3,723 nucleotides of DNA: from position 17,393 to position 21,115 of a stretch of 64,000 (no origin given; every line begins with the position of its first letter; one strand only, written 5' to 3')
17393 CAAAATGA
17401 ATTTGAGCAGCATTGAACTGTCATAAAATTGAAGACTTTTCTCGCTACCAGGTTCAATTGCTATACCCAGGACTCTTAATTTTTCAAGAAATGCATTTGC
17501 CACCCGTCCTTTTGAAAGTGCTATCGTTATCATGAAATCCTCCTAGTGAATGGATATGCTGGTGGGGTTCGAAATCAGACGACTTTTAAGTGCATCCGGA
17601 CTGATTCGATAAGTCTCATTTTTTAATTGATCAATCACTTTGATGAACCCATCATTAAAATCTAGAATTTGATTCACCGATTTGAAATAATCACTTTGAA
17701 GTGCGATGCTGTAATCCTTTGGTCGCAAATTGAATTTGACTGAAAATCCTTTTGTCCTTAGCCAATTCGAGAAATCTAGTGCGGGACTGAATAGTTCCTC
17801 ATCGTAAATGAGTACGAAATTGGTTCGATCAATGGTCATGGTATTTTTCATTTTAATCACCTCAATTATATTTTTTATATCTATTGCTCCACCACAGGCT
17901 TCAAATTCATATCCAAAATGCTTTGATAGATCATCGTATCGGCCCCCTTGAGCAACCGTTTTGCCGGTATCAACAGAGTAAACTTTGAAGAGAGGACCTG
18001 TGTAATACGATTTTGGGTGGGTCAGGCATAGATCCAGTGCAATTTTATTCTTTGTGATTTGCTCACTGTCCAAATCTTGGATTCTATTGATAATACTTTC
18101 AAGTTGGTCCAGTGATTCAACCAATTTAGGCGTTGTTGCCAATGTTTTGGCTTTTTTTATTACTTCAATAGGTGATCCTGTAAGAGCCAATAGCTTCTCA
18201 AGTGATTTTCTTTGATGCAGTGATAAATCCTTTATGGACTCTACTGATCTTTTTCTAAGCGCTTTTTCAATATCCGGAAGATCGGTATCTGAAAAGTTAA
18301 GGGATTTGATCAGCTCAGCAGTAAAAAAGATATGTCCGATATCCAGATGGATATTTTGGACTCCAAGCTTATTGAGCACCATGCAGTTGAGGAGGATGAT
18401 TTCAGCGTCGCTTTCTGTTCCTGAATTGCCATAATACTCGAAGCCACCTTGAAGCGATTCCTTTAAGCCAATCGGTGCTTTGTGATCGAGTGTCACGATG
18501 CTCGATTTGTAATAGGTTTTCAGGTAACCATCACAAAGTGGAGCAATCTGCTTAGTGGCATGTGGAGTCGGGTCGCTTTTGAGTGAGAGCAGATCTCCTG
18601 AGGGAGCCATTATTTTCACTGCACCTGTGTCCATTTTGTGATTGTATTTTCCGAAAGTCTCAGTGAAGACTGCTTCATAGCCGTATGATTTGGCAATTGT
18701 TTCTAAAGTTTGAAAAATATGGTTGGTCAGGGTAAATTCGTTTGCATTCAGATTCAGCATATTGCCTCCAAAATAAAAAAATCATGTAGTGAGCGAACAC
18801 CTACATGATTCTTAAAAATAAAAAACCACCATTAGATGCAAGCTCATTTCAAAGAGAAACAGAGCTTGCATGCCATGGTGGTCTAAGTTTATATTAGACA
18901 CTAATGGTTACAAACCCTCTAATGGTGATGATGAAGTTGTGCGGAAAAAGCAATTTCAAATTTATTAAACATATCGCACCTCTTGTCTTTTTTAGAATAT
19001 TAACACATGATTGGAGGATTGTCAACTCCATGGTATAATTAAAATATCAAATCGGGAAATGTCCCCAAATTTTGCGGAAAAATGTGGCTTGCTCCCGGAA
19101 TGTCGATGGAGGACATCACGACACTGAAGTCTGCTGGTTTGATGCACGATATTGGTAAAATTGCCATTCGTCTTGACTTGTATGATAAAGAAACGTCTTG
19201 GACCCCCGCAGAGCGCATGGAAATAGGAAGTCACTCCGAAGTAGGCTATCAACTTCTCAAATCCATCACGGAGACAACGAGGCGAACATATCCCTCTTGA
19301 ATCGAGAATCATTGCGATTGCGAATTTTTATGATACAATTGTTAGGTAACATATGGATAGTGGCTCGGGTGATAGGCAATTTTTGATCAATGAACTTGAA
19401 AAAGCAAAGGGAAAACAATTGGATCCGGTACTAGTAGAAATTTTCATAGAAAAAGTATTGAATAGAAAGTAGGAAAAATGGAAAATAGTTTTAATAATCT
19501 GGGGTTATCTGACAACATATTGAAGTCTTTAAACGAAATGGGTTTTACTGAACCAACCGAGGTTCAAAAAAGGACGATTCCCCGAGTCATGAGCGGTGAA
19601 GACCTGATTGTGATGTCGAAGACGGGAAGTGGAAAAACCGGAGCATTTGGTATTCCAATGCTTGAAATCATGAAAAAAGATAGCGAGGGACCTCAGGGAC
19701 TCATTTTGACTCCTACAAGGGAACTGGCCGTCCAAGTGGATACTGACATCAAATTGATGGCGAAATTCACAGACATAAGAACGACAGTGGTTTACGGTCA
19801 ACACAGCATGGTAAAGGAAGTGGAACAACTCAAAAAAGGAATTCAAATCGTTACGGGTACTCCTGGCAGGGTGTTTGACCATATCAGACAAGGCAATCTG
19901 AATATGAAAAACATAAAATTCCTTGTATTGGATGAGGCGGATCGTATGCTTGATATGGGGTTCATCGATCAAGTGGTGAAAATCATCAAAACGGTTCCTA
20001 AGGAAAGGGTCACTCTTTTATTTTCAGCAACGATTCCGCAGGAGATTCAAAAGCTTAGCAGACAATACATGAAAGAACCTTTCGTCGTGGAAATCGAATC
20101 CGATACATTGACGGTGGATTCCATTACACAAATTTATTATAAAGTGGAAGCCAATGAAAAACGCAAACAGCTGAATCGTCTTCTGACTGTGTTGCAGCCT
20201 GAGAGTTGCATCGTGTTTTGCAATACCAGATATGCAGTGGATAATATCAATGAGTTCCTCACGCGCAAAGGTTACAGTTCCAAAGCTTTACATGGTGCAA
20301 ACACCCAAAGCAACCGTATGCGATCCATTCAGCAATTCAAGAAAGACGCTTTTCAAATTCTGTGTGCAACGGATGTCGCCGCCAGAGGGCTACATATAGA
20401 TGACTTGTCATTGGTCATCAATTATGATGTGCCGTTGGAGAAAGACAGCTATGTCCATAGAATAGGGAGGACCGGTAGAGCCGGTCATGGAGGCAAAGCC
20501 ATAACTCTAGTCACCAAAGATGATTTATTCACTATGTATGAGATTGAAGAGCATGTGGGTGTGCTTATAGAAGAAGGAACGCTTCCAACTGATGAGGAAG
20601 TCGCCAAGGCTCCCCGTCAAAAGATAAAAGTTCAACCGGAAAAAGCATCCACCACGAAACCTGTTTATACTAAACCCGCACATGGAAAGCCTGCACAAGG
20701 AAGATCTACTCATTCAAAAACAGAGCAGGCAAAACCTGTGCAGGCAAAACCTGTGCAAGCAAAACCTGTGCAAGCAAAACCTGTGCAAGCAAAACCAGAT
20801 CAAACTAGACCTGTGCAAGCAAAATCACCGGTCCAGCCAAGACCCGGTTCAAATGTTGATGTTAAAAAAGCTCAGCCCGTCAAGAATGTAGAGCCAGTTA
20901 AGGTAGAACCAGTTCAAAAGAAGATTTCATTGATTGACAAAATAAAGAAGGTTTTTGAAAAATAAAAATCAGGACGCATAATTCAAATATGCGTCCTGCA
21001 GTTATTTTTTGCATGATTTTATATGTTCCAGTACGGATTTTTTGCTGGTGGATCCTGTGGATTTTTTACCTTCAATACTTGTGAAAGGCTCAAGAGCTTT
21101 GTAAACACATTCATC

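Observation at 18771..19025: Leader-peptide (ribosome-mediated) attenuator in front of a Firmicute-type hisZGDCBHAF-IE operon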

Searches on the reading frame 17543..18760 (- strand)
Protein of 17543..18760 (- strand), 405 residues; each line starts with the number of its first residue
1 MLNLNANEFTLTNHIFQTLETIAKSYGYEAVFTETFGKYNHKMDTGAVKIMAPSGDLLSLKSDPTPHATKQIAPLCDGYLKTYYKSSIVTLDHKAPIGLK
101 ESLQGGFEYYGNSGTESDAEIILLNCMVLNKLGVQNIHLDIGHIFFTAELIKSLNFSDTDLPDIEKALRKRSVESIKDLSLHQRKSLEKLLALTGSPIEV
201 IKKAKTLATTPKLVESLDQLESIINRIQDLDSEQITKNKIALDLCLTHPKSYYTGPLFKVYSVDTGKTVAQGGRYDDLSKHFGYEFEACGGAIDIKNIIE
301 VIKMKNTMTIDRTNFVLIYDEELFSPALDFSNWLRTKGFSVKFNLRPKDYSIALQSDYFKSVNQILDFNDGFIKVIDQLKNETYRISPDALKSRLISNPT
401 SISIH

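Call 7: search_protein_families(library=ncbifam, proteins=[window:17543-18760:-])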
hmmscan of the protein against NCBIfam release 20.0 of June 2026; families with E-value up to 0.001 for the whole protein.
window:17543-18760:- (405 aa): 21 families
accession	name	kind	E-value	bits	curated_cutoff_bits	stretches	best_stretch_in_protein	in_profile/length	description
TIGR00443.1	hisZ_biosyn_reg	equivalog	2.5e-56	191.1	271.65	1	5-303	4-313/314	ATP phosphoribosyltransferase regulatory subunit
NF008941.0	PRK12292.2-4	equivalog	5.9e-40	137.4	447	1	9-366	21-385/393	ATP phosphoribosyltransferase regulatory subunit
NF008936.0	PRK12292.1-3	equivalog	2.7e-38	131.8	492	1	14-381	24-404/406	ATP phosphoribosyltransferase regulatory subunit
NF008935.0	PRK12292.1-1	equivalog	1e-33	116.9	350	1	42-307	58-322/382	ATP phosphoribosyltransferase regulatory subunit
NF009086.0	PRK12421.1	equivalog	4.3e-31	108.2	318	1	54-318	74-337/389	ATP phosphoribosyltransferase regulatory subunit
NF008942.0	PRK12292.2-5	equivalog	1.4e-29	103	643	1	54-354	76-381/434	ATP phosphoribosyltransferase regulatory subunit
NF008940.0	PRK12292.2-3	equivalog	5.9e-27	94.4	450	1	12-339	20-360/404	ATP phosphoribosyltransferase regulatory subunit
TIGR00442.1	hisS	equivalog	3e-26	92.3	286.75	1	103-354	121-367/406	histidine--tRNA ligase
NF008945.0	PRK12292.3-3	equivalog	3.8e-26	92.1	409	1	6-305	11-306/368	ATP phosphoribosyltransferase regulatory subunit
NF008937.0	PRK12292.1-4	equivalog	2e-25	89.5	693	1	41-307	60-330/395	ATP phosphoribosyltransferase regulatory subunit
NF008939.0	PRK12292.2-1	equivalog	2.9e-22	79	335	1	94-347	111-368/391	ATP phosphoribosyltransferase regulatory subunit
NF008938.0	PRK12292.1-6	equivalog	9.2e-20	70.9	833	1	8-345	19-368/420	ATP phosphoribosyltransferase regulatory subunit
NF008944.0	PRK12292.3-2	equivalog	5.6e-17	61.9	374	1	15-303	33-337/341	ATP phosphoribosyltransferase regulatory subunit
NF008953.0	PRK12295.1-6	equivalog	6.3e-15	55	384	1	170-299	244-376/384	ATP phosphoribosyltransferase regulatory subunit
NF008943.0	PRK12292.3-1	equivalog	5.5e-13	48.7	690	1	7-277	36-310/403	ATP phosphoribosyltransferase regulatory subunit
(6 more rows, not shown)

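Call 9: find_homologous_proteins(query=window:17543-18760:-)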
Query window:17543-18760:- (405 aa): 45 proteins with E <= 0.001 among 5994 candidates.
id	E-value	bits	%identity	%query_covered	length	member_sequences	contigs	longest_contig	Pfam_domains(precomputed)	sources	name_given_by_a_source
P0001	2.0e-266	901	100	100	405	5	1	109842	PF13393.12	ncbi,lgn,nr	ncbi:MAG: ATP phosphoribosyltransferase regulatory subunit [Clostridia bacterium]|nr:ATP phosphoribo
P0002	1.6e-241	819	90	100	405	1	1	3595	PF13393.12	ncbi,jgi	-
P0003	6.1e-231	784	86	100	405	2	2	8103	PF13393.12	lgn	-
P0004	4.4e-217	739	83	100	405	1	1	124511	PF13393.12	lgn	-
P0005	5.4e-213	725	81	100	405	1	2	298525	PF13393.12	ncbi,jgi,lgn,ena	jgi:ATP phosphoribosyltransferase regulatory subunit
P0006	4.6e-38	149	28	99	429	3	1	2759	PF13393.12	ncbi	-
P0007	1.7e-22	98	28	81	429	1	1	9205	PF13393.12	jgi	-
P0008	2.0e-18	85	28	78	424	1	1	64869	PF13393.12,PF00587.31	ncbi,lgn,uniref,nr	ncbi:ATP phosphoribosyltransferase regulatory subunit [Persephonella hydrogeniphila]|uniref:ATP phos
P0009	2.1e-18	85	27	68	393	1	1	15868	PF27460.1,PF13393.12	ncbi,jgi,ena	-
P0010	6.6e-18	83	30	61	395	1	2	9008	PF27460.1,PF13393.12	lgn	-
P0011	1.9e-17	81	28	56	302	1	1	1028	PF27460.1,PF13393.12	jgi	jgi:ATP phosphoribosyltransferase regulatory subunit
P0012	1.3e-16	79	30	61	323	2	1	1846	PF13393.12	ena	-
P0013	2.6e-16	78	29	60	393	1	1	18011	PF27460.1,PF13393.12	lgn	-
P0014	4.0e-16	77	29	60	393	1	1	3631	PF27460.1,PF13393.12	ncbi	-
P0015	8.5e-16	76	25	68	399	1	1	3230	PF27460.1,PF13393.12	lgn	-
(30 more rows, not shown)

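Call 13: find_encoding_contigs(protein=P0005, flank=3000, max_places=3)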
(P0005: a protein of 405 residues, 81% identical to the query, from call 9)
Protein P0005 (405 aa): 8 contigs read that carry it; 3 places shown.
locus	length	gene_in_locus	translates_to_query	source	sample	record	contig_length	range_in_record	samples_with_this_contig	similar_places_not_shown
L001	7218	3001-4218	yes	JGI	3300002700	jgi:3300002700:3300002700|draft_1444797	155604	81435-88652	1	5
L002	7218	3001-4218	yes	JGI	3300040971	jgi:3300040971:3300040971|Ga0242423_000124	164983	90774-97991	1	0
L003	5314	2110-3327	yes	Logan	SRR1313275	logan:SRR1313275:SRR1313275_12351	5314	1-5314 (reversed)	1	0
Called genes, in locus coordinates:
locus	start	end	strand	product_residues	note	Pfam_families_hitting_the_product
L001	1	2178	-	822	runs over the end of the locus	PF00672:HAMP, PF00989:PAS (faint), PF00990:GGDEF, PF13487:HD_5, PF01966:HD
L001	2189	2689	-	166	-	PF04073:tRNA_edit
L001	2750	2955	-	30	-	-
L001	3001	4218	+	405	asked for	PF13393:tRNA-synt_His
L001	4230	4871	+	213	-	PF01634:HisG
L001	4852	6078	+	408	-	PF00815:Histidinol_dh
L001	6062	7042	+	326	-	PF00155:Aminotran_1_2, PF04864:Alliinase_C (weak)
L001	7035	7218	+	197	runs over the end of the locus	PF00475:IGPD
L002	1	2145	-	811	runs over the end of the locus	PF00672:HAMP, PF00989:PAS (faint), PF00990:GGDEF, PF13487:HD_5, PF01966:HD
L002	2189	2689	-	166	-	PF04073:tRNA_edit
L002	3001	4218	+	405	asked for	PF13393:tRNA-synt_His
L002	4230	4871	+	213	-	PF01634:HisG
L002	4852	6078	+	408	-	PF00815:Histidinol_dh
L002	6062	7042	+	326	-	PF00155:Aminotran_1_2, PF04864:Alliinase_C (weak)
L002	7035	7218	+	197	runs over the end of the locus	PF00475:IGPD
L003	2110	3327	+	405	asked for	PF13393:tRNA-synt_His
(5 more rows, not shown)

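Call 14: find_encoding_contigs(protein=P0004, flank=3000, max_places=3)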
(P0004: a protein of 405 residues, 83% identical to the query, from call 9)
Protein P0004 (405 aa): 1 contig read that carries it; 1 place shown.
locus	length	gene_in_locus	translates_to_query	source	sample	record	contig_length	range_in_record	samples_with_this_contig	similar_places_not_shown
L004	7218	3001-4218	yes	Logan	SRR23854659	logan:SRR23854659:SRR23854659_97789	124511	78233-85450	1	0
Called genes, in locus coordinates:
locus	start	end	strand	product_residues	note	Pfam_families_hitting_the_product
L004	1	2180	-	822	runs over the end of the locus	PF00672:HAMP, PF13426:PAS_9 (faint), PF00990:GGDEF, PF13487:HD_5, PF01966:HD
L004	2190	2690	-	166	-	PF04073:tRNA_edit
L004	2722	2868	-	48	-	-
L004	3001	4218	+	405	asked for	PF13393:tRNA-synt_His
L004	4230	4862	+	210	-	PF01634:HisG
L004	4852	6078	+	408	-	PF00815:Histidinol_dh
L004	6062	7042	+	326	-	PF00155:Aminotran_1_2, PF04864:Alliinase_C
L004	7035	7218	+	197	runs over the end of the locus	PF00475:IGPD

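Call 15: find_encoding_contigs(protein=P0003, flank=3000, max_places=3)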
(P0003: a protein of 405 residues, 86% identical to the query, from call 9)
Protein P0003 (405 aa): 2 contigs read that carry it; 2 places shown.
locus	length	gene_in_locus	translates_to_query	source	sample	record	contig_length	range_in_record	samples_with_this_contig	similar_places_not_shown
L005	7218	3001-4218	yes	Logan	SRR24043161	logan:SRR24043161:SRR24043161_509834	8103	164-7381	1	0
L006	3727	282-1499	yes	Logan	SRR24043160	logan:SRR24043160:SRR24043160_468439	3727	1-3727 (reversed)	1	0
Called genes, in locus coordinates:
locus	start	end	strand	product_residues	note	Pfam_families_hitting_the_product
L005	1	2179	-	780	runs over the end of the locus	?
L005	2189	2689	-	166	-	PF04073:tRNA_edit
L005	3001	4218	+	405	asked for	PF13393:tRNA-synt_His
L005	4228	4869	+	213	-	PF01634:HisG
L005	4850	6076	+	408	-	PF00815:Histidinol_dh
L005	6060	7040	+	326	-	PF00155:Aminotran_1_2, PF04864:Alliinase_C (weak)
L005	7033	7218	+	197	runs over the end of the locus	PF00475:IGPD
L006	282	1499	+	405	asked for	PF13393:tRNA-synt_His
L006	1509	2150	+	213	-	PF01634:HisG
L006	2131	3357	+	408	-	PF00815:Histidinol_dh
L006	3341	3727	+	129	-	?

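Call 16: find_encoding_contigs(protein=P0002, flank=3000, max_places=3)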
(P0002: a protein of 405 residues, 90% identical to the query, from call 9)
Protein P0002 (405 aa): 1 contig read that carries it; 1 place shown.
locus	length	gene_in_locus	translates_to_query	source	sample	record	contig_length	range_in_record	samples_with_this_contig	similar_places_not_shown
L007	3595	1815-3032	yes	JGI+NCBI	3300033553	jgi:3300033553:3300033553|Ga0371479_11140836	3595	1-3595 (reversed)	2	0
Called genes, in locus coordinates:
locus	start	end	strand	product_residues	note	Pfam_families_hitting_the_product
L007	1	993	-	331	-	?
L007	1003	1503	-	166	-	PF04073:tRNA_edit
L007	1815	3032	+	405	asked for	PF13393:tRNA-synt_His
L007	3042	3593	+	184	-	?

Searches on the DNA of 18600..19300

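Call 4: search_rna_families(source=window, start=18600, end=19300, threshold=evalue, max_evalue=10, show_alignments=3)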
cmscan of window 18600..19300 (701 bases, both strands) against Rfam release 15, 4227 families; matches with E-value up to 10: 7.
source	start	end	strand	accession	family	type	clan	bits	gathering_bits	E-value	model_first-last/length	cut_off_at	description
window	18770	18872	-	RF04312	trpB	Cis-reg;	-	30.4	59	0.035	1-107/107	no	trpB ncRNA motif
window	18823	18884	-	RF03632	MIR1882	Gene; miRNA;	-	20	107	0.28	1-131/131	no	MIR1882 microRNA precursor family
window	18823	18882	-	RF03919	mir-1540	Gene; miRNA;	-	19.3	90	0.35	1-59/59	no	mir-1540 microRNA precursor family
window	18820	18888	+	RF00823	lsy-6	Gene; miRNA;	-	17.3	60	1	1-74/74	no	lsy-6 microRNA precursor family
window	18820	18888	-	RF03401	mir-1323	Gene; miRNA;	-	15.8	98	2.8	1-73/73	no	mir-1323 microRNA precursor family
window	18777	18994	-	RF02590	Spy1186876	Gene; sRNA;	-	13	208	3.1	1-243/243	no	S. pyogenes small RNA 1186876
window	18784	18825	+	RF01845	enod40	Gene;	-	10.6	45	5.7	1-263/263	no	Early nodulin 40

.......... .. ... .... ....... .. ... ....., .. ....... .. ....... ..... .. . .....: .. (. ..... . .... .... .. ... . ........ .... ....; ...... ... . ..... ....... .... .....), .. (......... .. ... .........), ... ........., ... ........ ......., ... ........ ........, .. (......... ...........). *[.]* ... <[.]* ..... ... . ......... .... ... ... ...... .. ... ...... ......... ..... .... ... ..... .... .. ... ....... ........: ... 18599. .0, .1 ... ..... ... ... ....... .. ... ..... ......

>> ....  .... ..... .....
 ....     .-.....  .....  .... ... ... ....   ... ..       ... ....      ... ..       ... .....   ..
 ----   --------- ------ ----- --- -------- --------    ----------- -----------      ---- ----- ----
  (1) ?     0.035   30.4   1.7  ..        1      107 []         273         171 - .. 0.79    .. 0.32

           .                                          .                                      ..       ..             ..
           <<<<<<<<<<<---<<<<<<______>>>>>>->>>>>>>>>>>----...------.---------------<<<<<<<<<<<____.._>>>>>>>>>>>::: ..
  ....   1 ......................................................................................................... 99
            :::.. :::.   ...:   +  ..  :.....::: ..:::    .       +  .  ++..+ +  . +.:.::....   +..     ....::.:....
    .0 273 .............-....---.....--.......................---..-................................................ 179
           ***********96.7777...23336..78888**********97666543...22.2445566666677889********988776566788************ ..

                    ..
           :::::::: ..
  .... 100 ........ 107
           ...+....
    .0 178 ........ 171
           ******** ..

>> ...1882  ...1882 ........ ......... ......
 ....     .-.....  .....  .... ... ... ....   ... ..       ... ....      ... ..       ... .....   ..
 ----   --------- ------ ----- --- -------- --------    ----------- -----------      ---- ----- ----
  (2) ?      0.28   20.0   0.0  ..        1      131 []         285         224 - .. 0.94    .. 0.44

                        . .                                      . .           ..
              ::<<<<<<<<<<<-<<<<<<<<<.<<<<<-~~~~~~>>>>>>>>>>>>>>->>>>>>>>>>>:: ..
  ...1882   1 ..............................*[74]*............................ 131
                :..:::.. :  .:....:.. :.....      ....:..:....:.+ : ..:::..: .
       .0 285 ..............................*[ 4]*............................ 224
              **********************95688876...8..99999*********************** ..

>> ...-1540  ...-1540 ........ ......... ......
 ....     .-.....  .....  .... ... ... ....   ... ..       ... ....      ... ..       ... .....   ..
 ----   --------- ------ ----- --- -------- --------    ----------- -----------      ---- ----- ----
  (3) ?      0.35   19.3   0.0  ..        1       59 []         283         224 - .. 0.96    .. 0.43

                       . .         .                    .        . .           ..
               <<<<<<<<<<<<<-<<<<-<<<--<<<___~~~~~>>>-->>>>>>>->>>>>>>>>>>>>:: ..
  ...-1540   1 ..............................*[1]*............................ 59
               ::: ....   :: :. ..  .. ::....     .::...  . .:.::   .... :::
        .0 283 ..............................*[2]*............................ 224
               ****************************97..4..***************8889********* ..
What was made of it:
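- On T-box leader (RF00230): No hit in the region at E up to 10 (call 4).
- On trpB motif (RF04312): 30.4 bits against 59, E = 0.035 (call 4).
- Closest known: trpB motif. Different: The conserved trpB nucleotides are not matched (call 4).
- Tried and rejected: Rfam at permissive threshold gave only a sub-threshold trpB-motif hit and microRNA noise (call 4).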

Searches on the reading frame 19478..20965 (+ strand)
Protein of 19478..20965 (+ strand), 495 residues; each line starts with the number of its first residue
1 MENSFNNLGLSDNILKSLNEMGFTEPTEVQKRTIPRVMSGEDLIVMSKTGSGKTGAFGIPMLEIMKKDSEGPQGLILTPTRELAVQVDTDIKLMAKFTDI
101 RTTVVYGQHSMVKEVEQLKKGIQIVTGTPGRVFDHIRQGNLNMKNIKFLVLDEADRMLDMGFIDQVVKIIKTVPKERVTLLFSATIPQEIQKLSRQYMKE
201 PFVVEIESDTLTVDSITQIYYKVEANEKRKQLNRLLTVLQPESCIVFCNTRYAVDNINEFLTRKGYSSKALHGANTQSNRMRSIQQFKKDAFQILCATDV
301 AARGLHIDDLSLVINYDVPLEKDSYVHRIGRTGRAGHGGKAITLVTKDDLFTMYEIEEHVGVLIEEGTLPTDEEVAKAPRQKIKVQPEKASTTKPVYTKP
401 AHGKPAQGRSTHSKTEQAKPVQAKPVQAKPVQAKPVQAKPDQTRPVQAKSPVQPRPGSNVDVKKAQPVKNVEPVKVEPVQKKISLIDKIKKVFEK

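Call 8: search_protein_families(library=ncbifam, proteins=[window:19478-20965:+])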
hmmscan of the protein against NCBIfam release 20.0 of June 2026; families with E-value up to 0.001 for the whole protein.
window:19478-20965:+ (495 aa): 30 families (the best 25 are shown)
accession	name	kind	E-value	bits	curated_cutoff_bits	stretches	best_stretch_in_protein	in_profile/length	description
NF053631.1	RNA_helic_CshA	equivalog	7.5e-137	456.7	646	1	5-385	1-381/434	degradosome RNA helicase CshA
NF008744.0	PRK11776.1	equivalog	1.4e-122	409.6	524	1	2-380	3-381/460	ATP-dependent RNA helicase DbpA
NF053710.1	RNA_heli_RhlE2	exception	1.3e-106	357.5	925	1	4-444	2-456/635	RNA helicase RhlE2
NF008642.0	PRK11634.1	equivalog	3.2e-106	356.2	989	1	2-383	5-387/628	DEAD/DEAH family ATP-dependent RNA helicase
NF053711.1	RNA_heli_RhlE1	exception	2.3e-101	339.7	750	1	4-426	2-427/434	RNA helicase RhlE1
NF008394.0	PRK11192.1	equivalog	2.2e-100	336.5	507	1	3-419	3-424/441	ATP-dependent RNA helicase SrmB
NF007882.0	PRK10590.1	equivalog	1.5e-97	327.4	743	1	4-445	2-449/456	ATP-dependent RNA helicase RhlE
NF003419.0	PRK04837.1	equivalog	3.1e-92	309.5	588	1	2-382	8-397/424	ATP-dependent RNA helicase RhlB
NF053636.1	DDHlcsCsdAPsy1082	equivalog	2.2e-90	303.6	890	1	4-392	4-394/512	DEAD/DEAH box helicase CsdA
NF002340.1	PRK01297.1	equivalog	3.4e-90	302.5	564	1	4-361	2-369/372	ATP-dependent RNA helicase RhlB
NF003390.0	PRK04537.1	equivalog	5.8e-75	253.5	732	1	4-381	10-396/572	ATP-dependent RNA helicase RhlB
TIGR01389.1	recQ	equivalog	1.9e-27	96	640.2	1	20-352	8-335/591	DNA helicase RecQ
TIGR00614.1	recQ_fam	subfamily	2.8e-23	82.4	219.8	1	21-354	7-339/470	RecQ family ATP-dependent DNA helicase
NF010337.0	PRK13766.1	equivalog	1.6e-22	79.5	610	2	227-354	352-486/781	Hef nuclease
NF008279.0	PRK11057.1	equivalog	1.2e-20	73.5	1015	1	10-351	12-346/608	ATP-dependent DNA helicase RecQ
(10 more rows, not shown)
